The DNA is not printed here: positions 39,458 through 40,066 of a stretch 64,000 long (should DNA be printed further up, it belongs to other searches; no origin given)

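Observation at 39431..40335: About 900 bp, palindrome-rich stretch lacking strong ORFs: candidate small-RNA or regulatory locus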

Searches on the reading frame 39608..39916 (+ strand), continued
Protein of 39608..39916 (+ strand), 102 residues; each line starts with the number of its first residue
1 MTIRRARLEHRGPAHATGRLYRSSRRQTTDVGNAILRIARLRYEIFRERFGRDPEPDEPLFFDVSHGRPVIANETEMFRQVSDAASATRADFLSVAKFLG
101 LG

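Call 66: search_protein_representatives(alignment_id=A1)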
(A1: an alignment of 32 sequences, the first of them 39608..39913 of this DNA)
Query: 32 sequences, 89 profile positions. Proteins with E-value up to 0.001 (for the whole library): 656; up to 1e-10: 112; up to 1e-30: 1. The best 150 are listed.
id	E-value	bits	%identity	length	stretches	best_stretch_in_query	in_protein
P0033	1.1e-31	124.6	-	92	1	10-88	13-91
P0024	2.4e-28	113.9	-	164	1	9-88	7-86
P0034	4.0e-27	110.0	-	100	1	12-86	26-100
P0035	1.9e-26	107.8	-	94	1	17-87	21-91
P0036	1.4e-25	105.1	-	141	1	7-85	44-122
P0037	4.9e-25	103.3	-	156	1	7-87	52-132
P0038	7.2e-25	102.8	-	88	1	8-85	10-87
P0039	7.5e-25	102.7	-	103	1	12-85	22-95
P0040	9.0e-25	102.5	-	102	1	10-85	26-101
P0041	6.5e-24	99.7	-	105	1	7-85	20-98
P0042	7.2e-24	99.6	-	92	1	19-86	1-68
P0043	2.7e-23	97.7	-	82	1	11-87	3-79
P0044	5.6e-23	96.7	-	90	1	5-85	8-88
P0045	6.3e-23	96.6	-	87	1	17-86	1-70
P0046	3.6e-22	94.1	-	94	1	7-85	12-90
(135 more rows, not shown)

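Call 69: search_protein_families(library=phrogs, proteins=[window:39608-39913:+, P0012], max_evalue=0.1)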
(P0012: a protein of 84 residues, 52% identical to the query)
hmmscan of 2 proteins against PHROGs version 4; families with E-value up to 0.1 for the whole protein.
window:39608-39913:+ (102 aa): 0 families

P0012 (84 aa): 0 families

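Call 70: search_protein_families(library=padloc, proteins=[window:39608-39913:+, P0012], max_evalue=0.1)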
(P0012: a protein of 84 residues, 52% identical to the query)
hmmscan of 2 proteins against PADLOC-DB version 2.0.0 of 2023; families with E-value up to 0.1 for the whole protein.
window:39608-39913:+ (102 aa): 0 families

P0012 (84 aa): 1 family
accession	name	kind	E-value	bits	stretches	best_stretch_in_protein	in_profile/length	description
PDLC01520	Csx19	-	0.0073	14.7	1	1-28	93-120/123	CAS-III-D; effector_UNK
